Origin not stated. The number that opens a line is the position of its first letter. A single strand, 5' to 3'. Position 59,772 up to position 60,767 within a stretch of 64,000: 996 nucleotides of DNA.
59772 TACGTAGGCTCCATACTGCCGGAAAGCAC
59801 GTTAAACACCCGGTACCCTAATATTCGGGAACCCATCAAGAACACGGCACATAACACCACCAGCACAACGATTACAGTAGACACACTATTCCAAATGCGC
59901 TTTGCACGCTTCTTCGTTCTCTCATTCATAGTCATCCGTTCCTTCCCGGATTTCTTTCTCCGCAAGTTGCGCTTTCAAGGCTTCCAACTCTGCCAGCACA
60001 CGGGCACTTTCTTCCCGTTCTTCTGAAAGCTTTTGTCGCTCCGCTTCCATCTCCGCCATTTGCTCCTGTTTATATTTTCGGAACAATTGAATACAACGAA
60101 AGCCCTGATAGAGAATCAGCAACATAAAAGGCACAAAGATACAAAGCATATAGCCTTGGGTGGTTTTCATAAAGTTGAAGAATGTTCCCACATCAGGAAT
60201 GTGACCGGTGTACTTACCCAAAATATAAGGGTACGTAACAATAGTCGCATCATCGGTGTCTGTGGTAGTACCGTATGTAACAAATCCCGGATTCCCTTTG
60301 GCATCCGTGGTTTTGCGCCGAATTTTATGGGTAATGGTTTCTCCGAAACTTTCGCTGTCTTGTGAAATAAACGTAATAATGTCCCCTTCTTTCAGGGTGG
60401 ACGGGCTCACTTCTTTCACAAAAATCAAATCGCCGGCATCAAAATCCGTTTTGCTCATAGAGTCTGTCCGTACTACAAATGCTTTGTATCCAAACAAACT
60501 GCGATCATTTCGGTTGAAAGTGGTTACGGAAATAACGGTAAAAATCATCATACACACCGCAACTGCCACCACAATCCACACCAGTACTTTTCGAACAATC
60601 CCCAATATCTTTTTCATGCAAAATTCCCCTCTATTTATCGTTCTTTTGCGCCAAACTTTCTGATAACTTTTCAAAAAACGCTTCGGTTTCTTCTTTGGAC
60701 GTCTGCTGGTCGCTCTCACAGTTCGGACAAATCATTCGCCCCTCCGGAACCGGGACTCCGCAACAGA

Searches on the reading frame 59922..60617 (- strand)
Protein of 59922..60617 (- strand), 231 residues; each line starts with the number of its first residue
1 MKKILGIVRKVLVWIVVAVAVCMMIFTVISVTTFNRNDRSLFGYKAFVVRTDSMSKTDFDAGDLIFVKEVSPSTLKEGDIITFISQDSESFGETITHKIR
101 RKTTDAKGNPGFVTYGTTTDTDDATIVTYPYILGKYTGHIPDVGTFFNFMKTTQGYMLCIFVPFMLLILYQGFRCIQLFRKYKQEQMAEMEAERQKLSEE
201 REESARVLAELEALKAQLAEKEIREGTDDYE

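Call 6: search_protein_families(library=pfam, proteins=[window:59922-60617:-], max_evalue=1)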
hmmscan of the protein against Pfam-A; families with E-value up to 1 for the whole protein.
window:59922-60617:- (231 aa): 4 families
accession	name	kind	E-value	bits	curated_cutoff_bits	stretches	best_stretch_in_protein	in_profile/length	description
PF05859.17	Mis12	-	0.029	14.5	25.7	1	181-222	112-153/231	Mis12 protein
PF10502.14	Peptidase_S26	-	0.092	13.1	22.9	1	41-87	20-67/168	Signal peptidase, peptidase S26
PF14746.11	WASH-7_C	-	0.11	12.7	25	1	152-225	81-155/175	WASH complex subunit 7, C-terminal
PF13150.11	TraL_transposon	-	0.26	11.5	27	0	158-202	32-76/86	Conjugative transposon protein TraL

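Call 7: search_protein_families(library=ncbifam, proteins=[window:59922-60617:-], max_evalue=1)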
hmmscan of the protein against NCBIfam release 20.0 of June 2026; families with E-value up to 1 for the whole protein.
window:59922-60617:- (231 aa): 3 families
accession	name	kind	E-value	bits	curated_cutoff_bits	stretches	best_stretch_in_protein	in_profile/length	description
NF046067.1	SigPepSipWBacil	equivalog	1.2e-22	80.4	190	1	12-195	7-185/189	signal peptidase I SipW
TIGR02228.1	sigpep_I_arch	equivalog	9.3e-19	67.8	51.85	1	12-170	6-153/158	signal peptidase I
NF005283.0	PRK06800.1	equivalog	0.067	13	192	1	178-225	77-125/228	flagellar assembly protein H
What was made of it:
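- Checked: The stop is followed by 13 nt containing GAGGGGA, then the ATG of a 231-aa SipW-type signal peptidase at 59922..60617 (TIGR02228 67.8 bits, cut-off 51.85; call 7).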

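Call 16: find_homologous_proteins(query=window:59922-60617:-, max_evalue=0.00001)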
Query window:59922-60617:- (231 aa): 7340 proteins with E <= 0.00001 among 8000 candidates; the best 120 are listed.
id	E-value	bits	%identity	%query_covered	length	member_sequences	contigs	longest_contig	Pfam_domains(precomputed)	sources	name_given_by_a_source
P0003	7.0e-148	508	100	100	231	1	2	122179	-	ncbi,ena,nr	ncbi:MAG: signal peptidase I [Clostridia bacterium]|nr:signal peptidase I [Clostridia bacterium]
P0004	1.3e-146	504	99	100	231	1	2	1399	-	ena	-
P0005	1.3e-143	494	97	100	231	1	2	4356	-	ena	-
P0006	2.8e-143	493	97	100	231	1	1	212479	-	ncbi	-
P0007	1.6e-135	467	92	100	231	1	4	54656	-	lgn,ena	-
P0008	2.1e-135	467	90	100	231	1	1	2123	-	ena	-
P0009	1.7e-134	464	91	100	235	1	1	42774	-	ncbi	-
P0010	7.3e-132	455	89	100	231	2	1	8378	-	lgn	-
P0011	3.1e-130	450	85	100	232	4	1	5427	-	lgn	-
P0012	9.5e-129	445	87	100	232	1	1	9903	-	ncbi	-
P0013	7.7e-126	436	84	100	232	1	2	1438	-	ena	-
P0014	1.1e-121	422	83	97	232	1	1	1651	-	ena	-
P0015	2.6e-110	385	74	97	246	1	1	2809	-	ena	-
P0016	1.3e-109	383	71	99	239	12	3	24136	-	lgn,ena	-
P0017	1.6e-109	382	77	94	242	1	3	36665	-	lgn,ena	-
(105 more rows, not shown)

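Call 17: find_related_loci(query=window:59922-60617:-, collection=genome_contigs, flank=6000)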
Query window:59922-60617:- (231 aa) in genome_contigs; peptide patterns used: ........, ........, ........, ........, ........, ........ (x = any residue, [..] = any of these).
334 stretches matched a pattern; 147 encode a relative of the query (tblastn E <= 1e-3); the best 80 are kept; 80 distinct loci.
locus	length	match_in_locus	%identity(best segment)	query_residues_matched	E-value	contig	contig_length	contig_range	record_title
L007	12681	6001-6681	70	1-227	2e-113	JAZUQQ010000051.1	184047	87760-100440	MAG: Eubacteriales bacterium isolate T1900044857_TS20190323.MAGScoT_cleanbin_000004 SGB_3069_k141_1266146, whole genome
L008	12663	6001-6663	73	1-221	1e-108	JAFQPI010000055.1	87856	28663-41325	MAG: Clostridia bacterium isolate RGIG2028 Goat_Colon-1__c657630, whole genome shotgun sequence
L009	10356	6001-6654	70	1-218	3e-108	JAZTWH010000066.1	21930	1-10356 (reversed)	MAG: Eubacteriales bacterium isolate T1900045334_YK20190023.MAGScoT_cleanbin_000043 SGB_6572_k141_3636075, whole genome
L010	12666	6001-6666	68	1-222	4e-108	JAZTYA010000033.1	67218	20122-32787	MAG: Acutalibacteraceae bacterium isolate T1900045328_YK20190017.MAGScoT_cleanbin_000019 SGB_6484_k141_1457285, whole ge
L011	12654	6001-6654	71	1-218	4e-108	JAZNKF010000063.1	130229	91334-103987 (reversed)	MAG: Acutalibacteraceae bacterium isolate T1900044677_TS20190143.MAGScoT_cleanbin_000009 SGB_1644_k141_2208518, whole ge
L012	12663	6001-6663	74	1-221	1e-107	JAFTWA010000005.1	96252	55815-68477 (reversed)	MAG: Tyzzerella sp. isolate RGIG4201 Roe_deer_Colon-3__c861, whole genome shotgun sequence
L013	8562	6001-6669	71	1-223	1e-107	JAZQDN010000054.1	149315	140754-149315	MAG: Eubacteriales bacterium isolate T1900044636_TS20190102.MAGScoT_cleanbin_000043 SGB_1154_k141_1881307, whole genome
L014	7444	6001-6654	75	1-218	9e-107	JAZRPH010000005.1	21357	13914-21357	MAG: Acutalibacteraceae bacterium isolate T1900045381_YK20190071.MAGScoT_cleanbin_000001 SGB_6889_k141_3232485, whole ge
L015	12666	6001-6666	73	1-222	2e-113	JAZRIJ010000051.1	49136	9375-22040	MAG: Eubacteriales bacterium isolate T1900045475_YK20190169.MAGScoT_cleanbin_000017 SGB_7260_k141_2544838, whole genome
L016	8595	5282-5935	68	1-218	2e-106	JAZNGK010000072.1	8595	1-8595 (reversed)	MAG: Faecousia sp. isolate T1900044705_TS20190171.MAGScoT_cleanbin_000019 SGB_1809_k141_1009864, whole genome shotgun se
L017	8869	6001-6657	69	1-219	1e-105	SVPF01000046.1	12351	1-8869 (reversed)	MAG: Oscillospiraceae bacterium isolate SIG584 NODE_85536_length_12351_cov_3.432919, whole genome shotgun sequence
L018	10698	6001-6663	74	1-221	2e-105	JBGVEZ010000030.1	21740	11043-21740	MAG: Eubacteriales bacterium isolate fecal_MAG_401 fecal_MAG_401_contig_0030, whole genome shotgun sequence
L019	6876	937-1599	68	1-221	1e-105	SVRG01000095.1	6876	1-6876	MAG: Oscillospiraceae bacterium isolate SIG637 NODE_42454_length_6876_cov_0.922211, whole genome shotgun sequence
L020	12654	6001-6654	67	1-218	2e-104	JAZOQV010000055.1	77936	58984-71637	MAG: Acutalibacteraceae bacterium isolate T1900045565_YK20190259.MAGScoT_cleanbin_000010 SGB_7933_k141_3952128, whole ge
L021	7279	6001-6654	69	1-218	2e-104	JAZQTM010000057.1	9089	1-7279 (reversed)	MAG: Acutalibacteraceae bacterium isolate T1900045189_TC20190185.MAGScoT_cleanbin_000004 SGB_5280_k141_953312, whole gen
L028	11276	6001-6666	70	1-222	2e-103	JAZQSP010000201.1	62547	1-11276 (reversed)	MAG: Faecalimonas sp. isolate T1900045203_TC20190199.MAGScoT_cleanbin_000004 SGB_5327_k141_2519841, whole genome shotgun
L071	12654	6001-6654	68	1-218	3e-94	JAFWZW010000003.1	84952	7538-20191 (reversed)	MAG: Clostridia bacterium isolate RGIG6222 Sheep_Rectum-2__c26946, whole genome shotgun sequence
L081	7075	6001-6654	67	3-220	2e-94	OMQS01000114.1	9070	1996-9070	uncultured Clostridiales bacterium isolate RUG798 genome assembly, contig: k87_16370183, whole genome shotgun sequence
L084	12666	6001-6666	69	1-222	3e-93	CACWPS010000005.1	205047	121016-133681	MAG: Ruminococcaceae bacterium isolate RUG10806 genome assembly, contig: RUG10806_asm_5, whole genome shotgun sequence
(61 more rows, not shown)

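Call 31: search_protein_families(library=pfam, proteins=[L071:5408-5992:+, L084:5778-5981:+, L028:5703-5864:+, L081:5441-5983:+], max_evalue=0.01)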
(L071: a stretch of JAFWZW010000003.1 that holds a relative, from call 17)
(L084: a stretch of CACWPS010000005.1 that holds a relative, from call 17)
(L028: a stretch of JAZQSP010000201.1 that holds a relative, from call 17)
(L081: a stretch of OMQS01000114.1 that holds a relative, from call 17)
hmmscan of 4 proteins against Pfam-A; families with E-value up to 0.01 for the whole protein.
L071:5408-5992:+ (195 aa): 1 family
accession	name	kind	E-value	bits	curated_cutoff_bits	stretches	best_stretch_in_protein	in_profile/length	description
PF00440.29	TetR_N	-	1.4e-06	28.4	24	1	10-54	1-45/47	Bacterial regulatory proteins, tetR family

L084:5778-5981:+ (68 aa): 2 families
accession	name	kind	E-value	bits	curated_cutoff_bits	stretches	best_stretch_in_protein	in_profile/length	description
PF14471.11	DUF4428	-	0.0053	17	27.8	0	31-55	20-47/51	Domain of unknown function (DUF4428)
PF13353.11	Fer4_12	-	0.0076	17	22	1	25-62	10-47/137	4Fe-4S single cluster domain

L028:5703-5864:+ (54 aa): 1 family
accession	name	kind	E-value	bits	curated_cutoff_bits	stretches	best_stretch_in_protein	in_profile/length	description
PF14471.11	DUF4428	-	0.0084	16.4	27.8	0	8-50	1-35/51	Domain of unknown function (DUF4428)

L081:5441-5983:+ (181 aa): 1 family
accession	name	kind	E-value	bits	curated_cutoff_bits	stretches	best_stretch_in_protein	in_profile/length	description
PF12389.13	Peptidase_M73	-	5.7e-08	33.3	22.5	1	7-86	3-78/196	Camelysin metallo-endopeptidase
